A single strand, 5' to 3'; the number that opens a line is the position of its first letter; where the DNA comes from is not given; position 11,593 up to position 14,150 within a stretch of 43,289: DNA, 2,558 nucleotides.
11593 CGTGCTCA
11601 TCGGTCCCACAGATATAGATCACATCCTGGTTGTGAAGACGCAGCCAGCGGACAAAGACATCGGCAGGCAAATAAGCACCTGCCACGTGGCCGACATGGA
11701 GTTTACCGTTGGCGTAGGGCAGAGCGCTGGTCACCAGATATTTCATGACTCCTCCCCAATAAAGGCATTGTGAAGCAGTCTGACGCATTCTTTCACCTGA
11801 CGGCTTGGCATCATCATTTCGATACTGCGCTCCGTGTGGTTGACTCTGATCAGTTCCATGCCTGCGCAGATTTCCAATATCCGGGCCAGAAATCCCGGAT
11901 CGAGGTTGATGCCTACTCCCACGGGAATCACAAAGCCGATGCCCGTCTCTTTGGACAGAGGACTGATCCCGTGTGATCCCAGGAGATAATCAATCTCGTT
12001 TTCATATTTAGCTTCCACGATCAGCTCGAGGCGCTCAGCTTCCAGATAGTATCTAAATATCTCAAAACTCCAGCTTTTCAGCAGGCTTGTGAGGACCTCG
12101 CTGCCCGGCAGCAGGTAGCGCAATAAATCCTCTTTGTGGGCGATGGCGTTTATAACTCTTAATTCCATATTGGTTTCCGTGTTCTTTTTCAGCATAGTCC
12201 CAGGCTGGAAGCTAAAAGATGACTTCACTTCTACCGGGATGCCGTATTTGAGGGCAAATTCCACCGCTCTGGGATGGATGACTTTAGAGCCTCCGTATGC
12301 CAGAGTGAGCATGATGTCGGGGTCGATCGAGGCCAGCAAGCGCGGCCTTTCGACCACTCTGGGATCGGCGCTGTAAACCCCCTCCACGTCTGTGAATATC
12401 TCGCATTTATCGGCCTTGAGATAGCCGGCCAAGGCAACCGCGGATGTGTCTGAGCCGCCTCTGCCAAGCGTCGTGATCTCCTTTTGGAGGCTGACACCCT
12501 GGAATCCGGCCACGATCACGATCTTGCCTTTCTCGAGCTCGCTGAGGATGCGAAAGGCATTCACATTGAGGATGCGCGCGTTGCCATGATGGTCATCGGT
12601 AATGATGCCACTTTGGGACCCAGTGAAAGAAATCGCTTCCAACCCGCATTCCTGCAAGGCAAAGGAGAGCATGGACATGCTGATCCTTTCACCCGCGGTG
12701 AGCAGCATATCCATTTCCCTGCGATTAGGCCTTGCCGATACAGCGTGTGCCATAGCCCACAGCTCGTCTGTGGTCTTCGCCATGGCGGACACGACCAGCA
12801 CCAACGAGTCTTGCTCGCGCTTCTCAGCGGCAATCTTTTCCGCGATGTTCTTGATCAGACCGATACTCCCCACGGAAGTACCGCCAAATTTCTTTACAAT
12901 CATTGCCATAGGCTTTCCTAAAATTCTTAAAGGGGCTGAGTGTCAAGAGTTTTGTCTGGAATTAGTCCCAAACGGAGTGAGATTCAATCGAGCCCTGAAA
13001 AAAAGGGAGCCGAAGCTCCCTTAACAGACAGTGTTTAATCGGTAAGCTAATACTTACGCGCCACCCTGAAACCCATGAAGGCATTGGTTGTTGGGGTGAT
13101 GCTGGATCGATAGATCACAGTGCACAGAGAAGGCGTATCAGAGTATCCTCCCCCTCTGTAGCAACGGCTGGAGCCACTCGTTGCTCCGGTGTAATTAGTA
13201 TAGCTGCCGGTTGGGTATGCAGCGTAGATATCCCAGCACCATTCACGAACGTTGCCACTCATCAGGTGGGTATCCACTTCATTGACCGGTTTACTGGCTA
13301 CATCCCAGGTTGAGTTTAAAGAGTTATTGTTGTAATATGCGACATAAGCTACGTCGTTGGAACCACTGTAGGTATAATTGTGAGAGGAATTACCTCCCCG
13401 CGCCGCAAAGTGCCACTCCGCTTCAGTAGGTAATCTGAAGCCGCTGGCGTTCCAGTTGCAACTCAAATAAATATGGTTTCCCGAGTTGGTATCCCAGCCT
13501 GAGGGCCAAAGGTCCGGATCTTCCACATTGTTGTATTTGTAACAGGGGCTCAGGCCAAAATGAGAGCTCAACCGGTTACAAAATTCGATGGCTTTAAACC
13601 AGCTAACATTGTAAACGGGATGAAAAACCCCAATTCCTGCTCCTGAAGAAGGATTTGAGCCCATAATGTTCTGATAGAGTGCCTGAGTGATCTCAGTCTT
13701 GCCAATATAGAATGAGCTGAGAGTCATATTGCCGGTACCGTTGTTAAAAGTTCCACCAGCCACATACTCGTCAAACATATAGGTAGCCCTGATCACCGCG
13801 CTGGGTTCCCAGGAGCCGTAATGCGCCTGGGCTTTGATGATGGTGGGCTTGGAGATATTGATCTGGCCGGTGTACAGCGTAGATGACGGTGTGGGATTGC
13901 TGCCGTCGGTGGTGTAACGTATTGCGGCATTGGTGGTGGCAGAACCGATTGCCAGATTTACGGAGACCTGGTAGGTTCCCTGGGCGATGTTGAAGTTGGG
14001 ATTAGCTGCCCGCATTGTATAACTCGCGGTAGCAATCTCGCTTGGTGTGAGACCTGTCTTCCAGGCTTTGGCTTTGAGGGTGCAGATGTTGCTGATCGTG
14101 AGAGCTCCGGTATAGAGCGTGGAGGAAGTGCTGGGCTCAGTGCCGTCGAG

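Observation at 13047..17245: Self-contained, translationally coupled exported module: a caspase-PEGA-TM protein plus an FGE-fold/CHB_HEX-repeat lipoprotein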

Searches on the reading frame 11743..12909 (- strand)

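Call 3: search_protein_families(library=pfam, proteins=[window:11743-12909:-], max_evalue=0.1)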
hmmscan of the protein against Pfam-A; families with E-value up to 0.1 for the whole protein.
window:11743-12909:- (388 aa): 2 families
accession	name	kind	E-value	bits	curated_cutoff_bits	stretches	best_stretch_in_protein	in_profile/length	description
PF00696.33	AA_kinase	-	5.9e-50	170.6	24.9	1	3-229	2-233/234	Amino acid kinase family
PF22468.2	ACT_9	-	0.001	19.2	27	1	330-383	4-61/61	ACT domain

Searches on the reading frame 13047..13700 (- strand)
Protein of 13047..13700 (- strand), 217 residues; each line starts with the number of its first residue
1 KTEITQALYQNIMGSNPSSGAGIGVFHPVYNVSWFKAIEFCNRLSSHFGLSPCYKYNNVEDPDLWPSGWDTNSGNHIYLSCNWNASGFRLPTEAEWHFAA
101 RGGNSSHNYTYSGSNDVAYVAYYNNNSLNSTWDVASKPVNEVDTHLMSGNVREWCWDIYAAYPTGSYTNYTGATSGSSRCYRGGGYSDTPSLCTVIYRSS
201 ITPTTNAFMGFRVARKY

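Call 57: search_solved_structures(query=window:13047-13700:-, max_evalue=0.001, show_alignments=5)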
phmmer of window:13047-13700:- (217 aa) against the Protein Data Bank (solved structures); distinct sequences matched with E-value up to 0.001: 20.
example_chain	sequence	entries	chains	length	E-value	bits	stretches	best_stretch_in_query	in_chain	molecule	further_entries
2y3c_A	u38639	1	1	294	3.5e-36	128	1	2-214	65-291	TREPONEMA DENTICOLA VARIABLE PROTEIN 1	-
5aoh_A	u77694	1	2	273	7.2e-18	68.1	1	24-162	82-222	Spore coat protein CotH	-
7spq_A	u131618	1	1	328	5.4e-10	42.3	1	83-214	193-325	Serine/threonine kinase ToxD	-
6muj_A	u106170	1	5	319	4.5e-07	32.8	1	83-215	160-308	Formylglycine-generating enzyme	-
2q17_A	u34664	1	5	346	5.5e-07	32.5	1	83-215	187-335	formylglycine generating enzyme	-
2aft_X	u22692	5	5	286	2.9e-06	30.1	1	75-214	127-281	Sulfatase modifying factor 1 | Sulfatase-modifying factor 1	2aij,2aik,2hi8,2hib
31dc_A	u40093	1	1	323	4.7e-06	29.5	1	75-214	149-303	Formylglycine-generating enzyme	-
2aii_X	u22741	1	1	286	9.5e-06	28.4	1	75-214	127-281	Sulfatase modifying factor 1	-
5ssx_A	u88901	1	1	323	1.4e-05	27.9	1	75-214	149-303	Formylglycine-generating enzyme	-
8aru_A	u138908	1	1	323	1.4e-05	27.9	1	75-214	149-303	Formylglycine-generating enzyme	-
5ssy_A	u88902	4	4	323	1.4e-05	27.9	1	75-214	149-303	Formylglycine-generating enzyme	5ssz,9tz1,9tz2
1y1e_X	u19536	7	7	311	1.6e-05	27.7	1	75-214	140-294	C-alpha-formyglycine-generating enzyme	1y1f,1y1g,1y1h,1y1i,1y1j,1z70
2afy_X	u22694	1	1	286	7.6e-05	25.5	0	75-214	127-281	Sulfatase modifying factor 1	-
9myj_B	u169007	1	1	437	0.00013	24.7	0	86-114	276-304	Lipoprotein, putative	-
9p6h_B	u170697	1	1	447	0.00015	24.6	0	86-114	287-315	Lipoprotein, putative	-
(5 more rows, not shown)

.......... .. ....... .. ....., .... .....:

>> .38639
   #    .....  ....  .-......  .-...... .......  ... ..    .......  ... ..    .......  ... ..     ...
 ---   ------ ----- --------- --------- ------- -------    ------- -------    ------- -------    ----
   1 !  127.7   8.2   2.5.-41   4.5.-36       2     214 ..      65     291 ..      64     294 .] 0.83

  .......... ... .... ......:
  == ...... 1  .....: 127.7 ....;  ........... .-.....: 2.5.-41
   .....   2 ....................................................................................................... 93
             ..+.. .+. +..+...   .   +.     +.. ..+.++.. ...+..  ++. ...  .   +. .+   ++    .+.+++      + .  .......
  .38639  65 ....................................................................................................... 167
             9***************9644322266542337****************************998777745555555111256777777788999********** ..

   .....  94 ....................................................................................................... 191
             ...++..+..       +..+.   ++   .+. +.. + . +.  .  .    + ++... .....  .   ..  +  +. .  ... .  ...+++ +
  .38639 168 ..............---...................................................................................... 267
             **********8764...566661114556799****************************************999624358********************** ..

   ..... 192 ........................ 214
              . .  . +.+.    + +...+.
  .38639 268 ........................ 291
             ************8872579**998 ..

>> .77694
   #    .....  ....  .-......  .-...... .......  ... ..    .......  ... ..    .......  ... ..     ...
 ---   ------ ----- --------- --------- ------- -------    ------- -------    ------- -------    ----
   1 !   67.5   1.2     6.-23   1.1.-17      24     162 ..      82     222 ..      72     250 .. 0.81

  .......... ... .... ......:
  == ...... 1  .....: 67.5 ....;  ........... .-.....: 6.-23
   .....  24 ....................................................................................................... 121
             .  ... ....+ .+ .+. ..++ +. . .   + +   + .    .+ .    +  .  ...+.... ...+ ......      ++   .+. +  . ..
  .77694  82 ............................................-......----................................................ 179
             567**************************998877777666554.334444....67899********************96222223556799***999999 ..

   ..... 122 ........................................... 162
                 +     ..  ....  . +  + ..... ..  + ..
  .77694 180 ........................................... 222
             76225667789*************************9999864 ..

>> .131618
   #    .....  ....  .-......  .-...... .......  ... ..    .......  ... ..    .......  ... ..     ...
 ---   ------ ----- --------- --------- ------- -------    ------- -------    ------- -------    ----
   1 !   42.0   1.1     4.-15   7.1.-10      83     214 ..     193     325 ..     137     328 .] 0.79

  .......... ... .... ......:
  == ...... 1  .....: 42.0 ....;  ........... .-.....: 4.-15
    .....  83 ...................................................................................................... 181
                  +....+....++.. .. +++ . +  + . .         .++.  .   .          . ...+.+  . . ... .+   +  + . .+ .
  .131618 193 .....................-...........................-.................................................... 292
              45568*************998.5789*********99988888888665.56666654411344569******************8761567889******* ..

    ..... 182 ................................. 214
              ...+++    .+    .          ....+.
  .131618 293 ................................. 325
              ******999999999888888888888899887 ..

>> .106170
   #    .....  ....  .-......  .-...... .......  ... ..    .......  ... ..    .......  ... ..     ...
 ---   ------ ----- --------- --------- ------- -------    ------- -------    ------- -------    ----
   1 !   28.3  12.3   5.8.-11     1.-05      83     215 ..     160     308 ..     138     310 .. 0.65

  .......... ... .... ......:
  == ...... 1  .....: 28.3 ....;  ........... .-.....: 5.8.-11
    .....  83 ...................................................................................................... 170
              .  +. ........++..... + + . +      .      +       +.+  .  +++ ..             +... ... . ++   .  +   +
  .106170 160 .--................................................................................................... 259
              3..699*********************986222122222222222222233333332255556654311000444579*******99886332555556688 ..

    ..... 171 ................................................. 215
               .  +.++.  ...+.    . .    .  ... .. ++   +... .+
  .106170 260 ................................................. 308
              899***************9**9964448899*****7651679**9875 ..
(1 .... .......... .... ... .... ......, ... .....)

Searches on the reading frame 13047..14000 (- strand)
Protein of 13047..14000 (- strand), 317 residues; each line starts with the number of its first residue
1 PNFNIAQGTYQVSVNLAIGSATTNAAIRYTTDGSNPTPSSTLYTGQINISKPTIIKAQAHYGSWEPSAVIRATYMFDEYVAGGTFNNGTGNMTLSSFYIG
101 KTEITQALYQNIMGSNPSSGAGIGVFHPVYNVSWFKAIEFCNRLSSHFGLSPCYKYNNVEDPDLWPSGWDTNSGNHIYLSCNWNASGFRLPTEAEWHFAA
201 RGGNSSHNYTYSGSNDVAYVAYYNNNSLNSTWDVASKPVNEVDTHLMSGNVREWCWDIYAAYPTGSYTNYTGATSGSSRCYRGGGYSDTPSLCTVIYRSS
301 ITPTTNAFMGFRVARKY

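Call 28: search_solved_structures(query=window:13047-14000:-, max_evalue=0.001, show_alignments=3)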
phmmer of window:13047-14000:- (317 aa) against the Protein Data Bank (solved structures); distinct sequences matched with E-value up to 0.001: 20.
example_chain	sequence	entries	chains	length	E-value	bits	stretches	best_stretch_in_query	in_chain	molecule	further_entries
2y3c_A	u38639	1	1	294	1.8e-39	139.1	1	90-314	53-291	TREPONEMA DENTICOLA VARIABLE PROTEIN 1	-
5aoh_A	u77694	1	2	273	1.8e-17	66.9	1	124-262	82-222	Spore coat protein CotH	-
7spq_A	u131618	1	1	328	1.2e-09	41.1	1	183-314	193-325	Serine/threonine kinase ToxD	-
6muj_A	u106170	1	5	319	1.8e-06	30.7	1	183-315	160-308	Formylglycine-generating enzyme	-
2q17_A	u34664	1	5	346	2.1e-06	30.4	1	183-315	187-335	formylglycine generating enzyme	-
2aft_X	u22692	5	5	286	1.6e-05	27.6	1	175-314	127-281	Sulfatase modifying factor 1 | Sulfatase-modifying factor 1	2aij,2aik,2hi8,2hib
31dc_A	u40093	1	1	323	2.3e-05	27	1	175-314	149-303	Formylglycine-generating enzyme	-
2aii_X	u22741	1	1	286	4.7e-05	26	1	175-314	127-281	Sulfatase modifying factor 1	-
5ssy_A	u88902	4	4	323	6.4e-05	25.6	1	175-314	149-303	Formylglycine-generating enzyme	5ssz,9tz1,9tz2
1y1e_X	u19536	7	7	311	6.5e-05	25.6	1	175-314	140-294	C-alpha-formyglycine-generating enzyme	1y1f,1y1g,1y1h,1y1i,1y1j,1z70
5ssx_A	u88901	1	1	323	6.8e-05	25.5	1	175-314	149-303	Formylglycine-generating enzyme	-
8aru_A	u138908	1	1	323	6.8e-05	25.5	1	175-314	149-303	Formylglycine-generating enzyme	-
1y4j_A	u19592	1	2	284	0.00017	24.2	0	181-211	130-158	Sulfatase modifying factor 2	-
9myj_B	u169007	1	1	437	0.00022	23.8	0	186-214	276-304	Lipoprotein, putative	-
9p6h_B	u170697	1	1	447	0.00024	23.7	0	186-214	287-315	Lipoprotein, putative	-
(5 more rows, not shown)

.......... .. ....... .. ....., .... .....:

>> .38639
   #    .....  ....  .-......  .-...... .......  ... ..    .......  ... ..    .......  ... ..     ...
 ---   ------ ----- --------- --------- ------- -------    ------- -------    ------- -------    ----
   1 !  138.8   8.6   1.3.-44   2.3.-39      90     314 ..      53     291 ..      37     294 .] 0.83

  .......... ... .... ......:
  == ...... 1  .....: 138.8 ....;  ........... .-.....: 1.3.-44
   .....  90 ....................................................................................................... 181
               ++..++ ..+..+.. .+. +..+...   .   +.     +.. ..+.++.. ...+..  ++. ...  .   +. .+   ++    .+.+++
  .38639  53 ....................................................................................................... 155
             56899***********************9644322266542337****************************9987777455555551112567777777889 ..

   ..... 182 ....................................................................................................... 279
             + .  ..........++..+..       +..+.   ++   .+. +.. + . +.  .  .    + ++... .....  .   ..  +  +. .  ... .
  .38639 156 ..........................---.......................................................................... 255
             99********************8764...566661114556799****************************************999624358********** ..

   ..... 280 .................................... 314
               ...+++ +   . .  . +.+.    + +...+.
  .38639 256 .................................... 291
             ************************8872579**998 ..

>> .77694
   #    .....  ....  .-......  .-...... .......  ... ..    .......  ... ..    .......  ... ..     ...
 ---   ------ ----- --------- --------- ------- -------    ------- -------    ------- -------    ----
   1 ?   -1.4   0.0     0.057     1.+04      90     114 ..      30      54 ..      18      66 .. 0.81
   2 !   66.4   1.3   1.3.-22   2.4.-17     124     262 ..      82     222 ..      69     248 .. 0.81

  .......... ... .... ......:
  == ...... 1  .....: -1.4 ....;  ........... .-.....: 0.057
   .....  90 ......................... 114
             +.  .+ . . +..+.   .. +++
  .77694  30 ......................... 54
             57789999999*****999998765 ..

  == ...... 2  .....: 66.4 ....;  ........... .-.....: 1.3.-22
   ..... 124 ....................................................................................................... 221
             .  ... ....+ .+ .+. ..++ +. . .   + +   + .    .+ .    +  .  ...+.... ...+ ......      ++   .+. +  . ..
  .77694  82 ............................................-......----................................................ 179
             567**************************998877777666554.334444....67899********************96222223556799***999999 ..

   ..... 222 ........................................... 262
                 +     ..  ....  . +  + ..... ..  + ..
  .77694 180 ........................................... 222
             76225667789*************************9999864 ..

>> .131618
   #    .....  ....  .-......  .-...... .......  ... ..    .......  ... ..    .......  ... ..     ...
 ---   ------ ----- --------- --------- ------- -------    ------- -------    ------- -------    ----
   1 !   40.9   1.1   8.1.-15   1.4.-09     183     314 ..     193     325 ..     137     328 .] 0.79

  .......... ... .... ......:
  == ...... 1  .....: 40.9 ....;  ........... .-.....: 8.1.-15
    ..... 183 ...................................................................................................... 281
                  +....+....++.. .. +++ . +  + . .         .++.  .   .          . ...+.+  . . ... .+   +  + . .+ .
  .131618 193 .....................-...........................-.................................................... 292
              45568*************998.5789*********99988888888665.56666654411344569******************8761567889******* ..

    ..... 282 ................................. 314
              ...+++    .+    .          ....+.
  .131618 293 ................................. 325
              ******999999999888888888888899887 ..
